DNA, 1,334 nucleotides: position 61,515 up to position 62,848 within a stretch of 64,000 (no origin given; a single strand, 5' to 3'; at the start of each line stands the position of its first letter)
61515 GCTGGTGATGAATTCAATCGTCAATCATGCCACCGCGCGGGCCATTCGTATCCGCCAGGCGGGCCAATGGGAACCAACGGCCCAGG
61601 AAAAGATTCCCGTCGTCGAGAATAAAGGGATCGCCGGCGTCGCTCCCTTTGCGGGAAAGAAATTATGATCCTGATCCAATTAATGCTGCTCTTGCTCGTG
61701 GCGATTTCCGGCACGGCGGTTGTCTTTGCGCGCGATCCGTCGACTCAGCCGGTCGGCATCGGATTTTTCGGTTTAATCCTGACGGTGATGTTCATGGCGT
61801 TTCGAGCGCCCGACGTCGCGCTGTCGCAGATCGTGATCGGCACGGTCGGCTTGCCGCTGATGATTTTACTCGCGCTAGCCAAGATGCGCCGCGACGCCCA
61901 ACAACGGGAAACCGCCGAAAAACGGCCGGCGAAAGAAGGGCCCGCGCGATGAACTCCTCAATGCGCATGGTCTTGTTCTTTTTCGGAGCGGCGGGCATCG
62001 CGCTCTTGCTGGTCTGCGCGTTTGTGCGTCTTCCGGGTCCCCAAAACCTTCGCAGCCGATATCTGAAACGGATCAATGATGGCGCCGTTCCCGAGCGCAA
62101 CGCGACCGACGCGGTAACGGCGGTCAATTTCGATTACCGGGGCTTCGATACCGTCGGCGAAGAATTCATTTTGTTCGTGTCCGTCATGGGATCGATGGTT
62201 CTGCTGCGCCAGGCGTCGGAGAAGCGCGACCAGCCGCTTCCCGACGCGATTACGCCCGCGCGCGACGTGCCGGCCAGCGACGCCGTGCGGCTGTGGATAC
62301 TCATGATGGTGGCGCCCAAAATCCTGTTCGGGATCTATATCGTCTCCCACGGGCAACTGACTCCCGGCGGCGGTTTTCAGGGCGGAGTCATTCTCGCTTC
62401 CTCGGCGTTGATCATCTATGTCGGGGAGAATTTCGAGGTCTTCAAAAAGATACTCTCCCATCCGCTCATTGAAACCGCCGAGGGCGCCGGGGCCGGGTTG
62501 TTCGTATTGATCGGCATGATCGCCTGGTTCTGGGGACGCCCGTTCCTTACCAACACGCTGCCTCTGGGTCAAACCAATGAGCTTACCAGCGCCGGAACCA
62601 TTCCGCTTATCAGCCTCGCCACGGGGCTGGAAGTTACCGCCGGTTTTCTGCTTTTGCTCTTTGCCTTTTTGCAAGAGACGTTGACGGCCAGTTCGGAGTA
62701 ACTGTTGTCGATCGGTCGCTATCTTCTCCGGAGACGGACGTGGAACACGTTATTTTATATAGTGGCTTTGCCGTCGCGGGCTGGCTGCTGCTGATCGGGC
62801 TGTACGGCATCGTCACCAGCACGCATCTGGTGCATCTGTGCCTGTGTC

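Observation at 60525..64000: Mrp antiporter-like module in Mbh-type gene order (E-F-G-DUF4040-B-C-D), truncated at the window end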

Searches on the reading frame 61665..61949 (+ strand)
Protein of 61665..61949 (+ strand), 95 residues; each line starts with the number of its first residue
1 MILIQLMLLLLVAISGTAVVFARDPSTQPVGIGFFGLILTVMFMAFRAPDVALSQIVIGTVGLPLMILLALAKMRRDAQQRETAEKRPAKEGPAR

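Call 5: search_protein_families(library=pfam, proteins=[window:61665-61949:+], max_evalue=0.01)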
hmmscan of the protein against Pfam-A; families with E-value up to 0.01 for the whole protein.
window:61665-61949:+ (95 aa): 1 family
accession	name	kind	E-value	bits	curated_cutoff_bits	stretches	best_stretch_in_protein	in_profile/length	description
PF13244.11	MbhD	-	6.5e-14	52.3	27.2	1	10-76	1-67/67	MBH, subunit D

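Call 6: search_protein_families(library=ncbifam, proteins=[window:61665-61949:+], max_evalue=0.01)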
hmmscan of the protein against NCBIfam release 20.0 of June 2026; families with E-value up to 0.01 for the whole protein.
window:61665-61949:+ (95 aa): 13 families
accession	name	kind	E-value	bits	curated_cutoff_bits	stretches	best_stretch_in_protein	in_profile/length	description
NF009159.0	PRK12504.1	equivalog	1.9e-10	40.9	141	1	2-83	4-85/178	DUF4040 domain-containing protein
NF009287.0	PRK12647.1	equivalog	1.1e-09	37.4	937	1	4-86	600-681/773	putative monovalent cation/H+ antiporter subunit A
NF009285.0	PRK12645.1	equivalog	1.6e-09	36.6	1028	1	5-82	631-710/804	Na+/H+ antiporter subunit A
NF009286.0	PRK12646.1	equivalog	1.7e-08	33.4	1063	1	4-74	629-701/800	DUF4040 family protein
TIGR00940.1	2a6301s01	subfamily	2.2e-08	32.9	920.45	1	4-83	622-701/793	monovalent cation:proton antiporter subunit A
NF009288.0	PRK12648.1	equivalog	2.5e-08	32.5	1104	1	5-84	610-688/954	monovalent cation/H+ antiporter subunit A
NF004923.0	PRK06280.1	equivalog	2.9e-08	33.9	80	1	2-77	2-77/79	hypothetical protein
NF009161.0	PRK12507.1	equivalog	3.2e-08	33.1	272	1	2-89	10-95/336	putative monovalent cation/H+ antiporter subunit B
NF004172.0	PRK05640.1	equivalog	1.1e-06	28.8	156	1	6-73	4-70/152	putative monovalent cation/H+ antiporter subunit B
NF006242.0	PRK08378.1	subfamily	2.3e-06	28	98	1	3-76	6-79/85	hypothetical protein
NF009290.0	PRK12650.1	equivalog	3e-06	25.4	980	1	4-83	604-682/966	DUF4040 family protein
NF009284.0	PRK12644.1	equivalog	6.5e-06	24.5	962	1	5-88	602-684/975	Na+/H+ antiporter subunit A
NF009289.0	PRK12649.1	equivalog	2.4e-05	22.9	1117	1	6-77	624-692/789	putative monovalent cation/H+ antiporter subunit A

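Call 18: search_solved_structures(query=window:61665-61949:+, max_evalue=0.1)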
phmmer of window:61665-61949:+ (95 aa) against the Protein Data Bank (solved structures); distinct sequences matched with E-value up to 0.1: 5.
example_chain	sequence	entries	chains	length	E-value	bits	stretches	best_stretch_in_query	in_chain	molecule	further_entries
6z16_A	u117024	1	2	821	6.5e-06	29.3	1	9-82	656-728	Multisubunit Na+/H+ antiporter, A subunit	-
7qru_A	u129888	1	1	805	8e-06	29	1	8-71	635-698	Na+/H+ antiporter subunit A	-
6u8y_D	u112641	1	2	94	1.6e-05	28.1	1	2-78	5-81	DUF4040 domain-containing protein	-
6cfw_D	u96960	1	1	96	0.00049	23.4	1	3-77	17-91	MBH subunit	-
6m6z_A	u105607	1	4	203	0.094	16.1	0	50-91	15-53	TMH4C4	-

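Call 46: search_solved_structures(query=window:61665-61949:+, max_evalue=0.01, show_alignments=4)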
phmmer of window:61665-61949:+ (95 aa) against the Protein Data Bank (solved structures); distinct sequences matched with E-value up to 0.01: 4.
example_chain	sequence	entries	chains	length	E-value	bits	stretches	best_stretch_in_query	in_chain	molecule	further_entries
6z16_A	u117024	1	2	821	6.5e-06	29.3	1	9-82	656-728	Multisubunit Na+/H+ antiporter, A subunit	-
7qru_A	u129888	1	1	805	8e-06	29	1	8-71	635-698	Na+/H+ antiporter subunit A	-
6u8y_D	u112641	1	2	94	1.6e-05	28.1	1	2-78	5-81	DUF4040 domain-containing protein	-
6cfw_D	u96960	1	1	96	0.00049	23.4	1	3-77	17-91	MBH subunit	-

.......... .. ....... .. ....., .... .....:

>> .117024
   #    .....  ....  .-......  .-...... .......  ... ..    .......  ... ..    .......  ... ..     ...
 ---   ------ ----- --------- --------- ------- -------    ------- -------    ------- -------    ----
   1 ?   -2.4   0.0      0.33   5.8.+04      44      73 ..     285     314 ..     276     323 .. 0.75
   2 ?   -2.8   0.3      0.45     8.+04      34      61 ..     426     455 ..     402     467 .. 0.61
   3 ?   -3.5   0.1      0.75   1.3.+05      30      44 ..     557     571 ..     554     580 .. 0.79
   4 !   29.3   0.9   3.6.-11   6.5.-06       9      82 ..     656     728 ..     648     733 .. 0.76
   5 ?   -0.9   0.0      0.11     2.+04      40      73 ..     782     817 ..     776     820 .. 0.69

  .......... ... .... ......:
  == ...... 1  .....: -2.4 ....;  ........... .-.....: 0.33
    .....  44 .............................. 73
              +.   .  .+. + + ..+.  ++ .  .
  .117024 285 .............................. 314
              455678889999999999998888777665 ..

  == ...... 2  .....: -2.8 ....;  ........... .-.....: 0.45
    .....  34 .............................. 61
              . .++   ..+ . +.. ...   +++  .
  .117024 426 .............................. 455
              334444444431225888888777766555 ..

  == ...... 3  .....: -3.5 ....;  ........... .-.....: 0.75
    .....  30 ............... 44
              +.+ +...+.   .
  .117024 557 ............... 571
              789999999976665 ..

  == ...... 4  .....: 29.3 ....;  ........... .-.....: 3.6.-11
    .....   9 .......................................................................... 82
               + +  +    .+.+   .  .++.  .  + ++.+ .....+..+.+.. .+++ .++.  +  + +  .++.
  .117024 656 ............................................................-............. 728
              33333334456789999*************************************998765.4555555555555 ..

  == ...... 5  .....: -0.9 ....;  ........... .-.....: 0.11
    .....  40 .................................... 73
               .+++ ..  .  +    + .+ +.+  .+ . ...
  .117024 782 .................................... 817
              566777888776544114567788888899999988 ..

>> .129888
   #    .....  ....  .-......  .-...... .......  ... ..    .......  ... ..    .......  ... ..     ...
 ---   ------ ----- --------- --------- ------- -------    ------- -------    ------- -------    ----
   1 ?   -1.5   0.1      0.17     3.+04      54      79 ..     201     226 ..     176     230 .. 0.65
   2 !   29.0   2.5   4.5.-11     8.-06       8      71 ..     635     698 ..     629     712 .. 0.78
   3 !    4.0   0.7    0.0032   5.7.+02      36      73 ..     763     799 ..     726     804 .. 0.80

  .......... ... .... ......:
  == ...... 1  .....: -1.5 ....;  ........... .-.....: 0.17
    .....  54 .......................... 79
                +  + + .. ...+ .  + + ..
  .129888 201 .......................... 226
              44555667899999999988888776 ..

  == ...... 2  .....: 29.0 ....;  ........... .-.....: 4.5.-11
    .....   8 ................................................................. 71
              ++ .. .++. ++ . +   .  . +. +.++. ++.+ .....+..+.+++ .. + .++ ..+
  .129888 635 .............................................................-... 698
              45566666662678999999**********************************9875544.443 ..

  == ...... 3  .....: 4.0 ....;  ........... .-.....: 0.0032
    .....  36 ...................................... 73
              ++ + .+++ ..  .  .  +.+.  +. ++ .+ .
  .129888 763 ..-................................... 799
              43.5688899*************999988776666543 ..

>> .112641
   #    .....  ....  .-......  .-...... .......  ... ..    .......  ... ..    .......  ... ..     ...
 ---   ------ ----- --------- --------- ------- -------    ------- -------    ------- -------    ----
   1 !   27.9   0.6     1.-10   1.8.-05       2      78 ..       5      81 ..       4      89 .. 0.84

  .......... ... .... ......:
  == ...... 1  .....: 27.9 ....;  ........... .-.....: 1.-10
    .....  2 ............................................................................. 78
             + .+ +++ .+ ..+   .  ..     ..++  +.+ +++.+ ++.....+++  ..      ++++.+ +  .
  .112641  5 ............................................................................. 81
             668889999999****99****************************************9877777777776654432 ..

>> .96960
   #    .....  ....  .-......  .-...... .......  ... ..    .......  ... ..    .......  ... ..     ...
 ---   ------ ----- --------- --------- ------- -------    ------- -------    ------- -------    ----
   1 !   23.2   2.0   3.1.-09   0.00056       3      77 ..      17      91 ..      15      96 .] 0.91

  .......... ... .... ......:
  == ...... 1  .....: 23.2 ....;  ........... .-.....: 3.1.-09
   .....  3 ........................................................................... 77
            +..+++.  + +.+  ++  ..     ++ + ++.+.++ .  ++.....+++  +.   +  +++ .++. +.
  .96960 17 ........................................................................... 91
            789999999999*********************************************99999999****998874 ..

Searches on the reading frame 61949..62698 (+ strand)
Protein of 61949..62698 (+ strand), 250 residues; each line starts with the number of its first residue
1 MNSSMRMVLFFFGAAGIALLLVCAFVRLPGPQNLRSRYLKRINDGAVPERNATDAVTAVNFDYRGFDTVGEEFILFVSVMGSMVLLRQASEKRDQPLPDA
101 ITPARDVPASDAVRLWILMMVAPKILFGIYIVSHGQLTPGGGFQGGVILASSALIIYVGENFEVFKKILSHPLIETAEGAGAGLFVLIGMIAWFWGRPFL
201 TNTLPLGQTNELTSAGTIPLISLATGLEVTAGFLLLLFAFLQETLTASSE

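Call 5: search_protein_families(library=pfam, proteins=[window:61949-62698:+], max_evalue=0.01)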
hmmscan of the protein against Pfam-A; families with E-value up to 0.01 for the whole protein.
window:61949-62698:+ (250 aa): 2 families
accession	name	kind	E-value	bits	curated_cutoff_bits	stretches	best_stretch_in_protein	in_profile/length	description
PF04039.18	MnhB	-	1.2e-21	77.7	22.5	1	118-234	7-126/127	Domain related to MnhB subunit of Na+/H+ antiporter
PF20501.3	MbhE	-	0.00015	22.2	27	1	14-89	14-84/98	MBH, subunit E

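Call 6: search_protein_families(library=ncbifam, proteins=[window:61949-62698:+], max_evalue=0.01)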
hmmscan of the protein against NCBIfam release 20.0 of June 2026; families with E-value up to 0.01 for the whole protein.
window:61949-62698:+ (250 aa): 20 families
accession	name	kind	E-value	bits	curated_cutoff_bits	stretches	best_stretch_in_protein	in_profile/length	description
NF009161.0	PRK12507.1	equivalog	4.6e-24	85.2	272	1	54-242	143-331/336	putative monovalent cation/H+ antiporter subunit B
NF009217.0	PRK12567.1-1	equivalog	2.7e-23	82.7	268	1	49-233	48-224/238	putative monovalent cation/H+ antiporter subunit B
NF006248.0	PRK08386.1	subfamily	1.3e-22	80.4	92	1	124-241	18-144/151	putative monovalent cation/H+ antiporter subunit B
NF009288.0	PRK12648.1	equivalog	3.3e-19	68.5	1104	1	12-204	704-894/954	monovalent cation/H+ antiporter subunit A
NF009162.0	PRK12508.1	equivalog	8.4e-19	68.1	120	1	112-242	6-135/139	Na(+)/H(+) antiporter subunit B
NF009229.0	PRK12579.1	equivalog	7.1e-17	61.8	229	1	54-236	45-240/258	putative monovalent cation/H+ antiporter subunit B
NF009160.0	PRK12505.1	equivalog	7.1e-14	51.6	140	1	119-242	34-155/179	putative monovalent cation/H+ antiporter subunit B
NF009219.0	PRK12567.1-3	equivalog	7.9e-14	51.7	179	1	12-241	5-214/220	putative monovalent cation/H+ antiporter subunit B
NF009223.0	PRK12573.1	subfamily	2.3e-11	43.9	152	1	125-204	20-98/140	Na(+)/H(+) antiporter subunit B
NF006249.0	PRK08387.1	equivalog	3.1e-11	43.8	111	1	120-241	13-127/133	putative monovalent cation/H+ antiporter subunit B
NF004924.0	PRK06281.1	equivalog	6e-11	42.5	137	1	125-242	17-146/154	putative monovalent cation/H+ antiporter subunit B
TIGR00943.1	2a6301s02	subfamily_domain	6.8e-11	42.7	139.75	1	134-204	4-73/107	cation/proton antiporter, MnhB/MrpB subunit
NF009218.0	PRK12567.1-2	equivalog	6.8e-11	42.3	184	1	54-242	38-195/200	putative monovalent cation/H+ antiporter subunit B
NF009224.0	PRK12574.1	equivalog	1.2e-09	38.6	171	1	121-204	16-98/141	monovalent cation/H+ antiporter subunit B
NF009290.0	PRK12650.1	equivalog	3.5e-08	31.8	980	1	19-201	700-877/966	DUF4040 family protein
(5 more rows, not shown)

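Call 7: find_encoding_contigs(protein=window:61949-62698:+, flank=10000, max_places=6)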
Protein window:61949-62698:+ (250 aa): 1 contig read that carries it; 1 place shown.
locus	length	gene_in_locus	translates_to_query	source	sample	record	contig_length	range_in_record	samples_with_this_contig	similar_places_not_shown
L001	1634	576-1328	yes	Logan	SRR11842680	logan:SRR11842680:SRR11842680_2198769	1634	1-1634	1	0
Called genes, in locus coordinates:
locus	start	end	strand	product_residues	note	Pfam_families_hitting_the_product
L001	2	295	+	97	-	?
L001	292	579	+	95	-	PF13244:MbhD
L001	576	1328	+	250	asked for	PF04039:MnhB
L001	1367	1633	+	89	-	?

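Call 17: search_solved_structures(query=window:61949-62698:+, max_evalue=0.1, show_alignments=2)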
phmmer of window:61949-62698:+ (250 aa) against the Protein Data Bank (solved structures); distinct sequences matched with E-value up to 0.1: 6.
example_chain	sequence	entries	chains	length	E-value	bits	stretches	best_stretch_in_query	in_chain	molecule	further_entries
6u8y_E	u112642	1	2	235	8.1e-18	68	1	48-231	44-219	Monovalent cation/H+ antiporter subunit B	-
6cfw_F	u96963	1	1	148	4.1e-13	52.5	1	126-240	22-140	Monovalent cation/H+ antiporter subunit B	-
6cfw_E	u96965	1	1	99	1.5e-07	34.3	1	30-89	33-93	MBH subunit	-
7qru_B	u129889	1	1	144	1.2e-06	31.4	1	125-215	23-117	Na(+)/H(+) antiporter subunit B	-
6z16_B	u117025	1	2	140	2.5e-05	27.1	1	119-206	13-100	Multisubunit Na+/H+ antiporter, B subunit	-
5g6r_A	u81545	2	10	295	0.026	17.2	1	128-234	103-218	IMINE REDUCTASE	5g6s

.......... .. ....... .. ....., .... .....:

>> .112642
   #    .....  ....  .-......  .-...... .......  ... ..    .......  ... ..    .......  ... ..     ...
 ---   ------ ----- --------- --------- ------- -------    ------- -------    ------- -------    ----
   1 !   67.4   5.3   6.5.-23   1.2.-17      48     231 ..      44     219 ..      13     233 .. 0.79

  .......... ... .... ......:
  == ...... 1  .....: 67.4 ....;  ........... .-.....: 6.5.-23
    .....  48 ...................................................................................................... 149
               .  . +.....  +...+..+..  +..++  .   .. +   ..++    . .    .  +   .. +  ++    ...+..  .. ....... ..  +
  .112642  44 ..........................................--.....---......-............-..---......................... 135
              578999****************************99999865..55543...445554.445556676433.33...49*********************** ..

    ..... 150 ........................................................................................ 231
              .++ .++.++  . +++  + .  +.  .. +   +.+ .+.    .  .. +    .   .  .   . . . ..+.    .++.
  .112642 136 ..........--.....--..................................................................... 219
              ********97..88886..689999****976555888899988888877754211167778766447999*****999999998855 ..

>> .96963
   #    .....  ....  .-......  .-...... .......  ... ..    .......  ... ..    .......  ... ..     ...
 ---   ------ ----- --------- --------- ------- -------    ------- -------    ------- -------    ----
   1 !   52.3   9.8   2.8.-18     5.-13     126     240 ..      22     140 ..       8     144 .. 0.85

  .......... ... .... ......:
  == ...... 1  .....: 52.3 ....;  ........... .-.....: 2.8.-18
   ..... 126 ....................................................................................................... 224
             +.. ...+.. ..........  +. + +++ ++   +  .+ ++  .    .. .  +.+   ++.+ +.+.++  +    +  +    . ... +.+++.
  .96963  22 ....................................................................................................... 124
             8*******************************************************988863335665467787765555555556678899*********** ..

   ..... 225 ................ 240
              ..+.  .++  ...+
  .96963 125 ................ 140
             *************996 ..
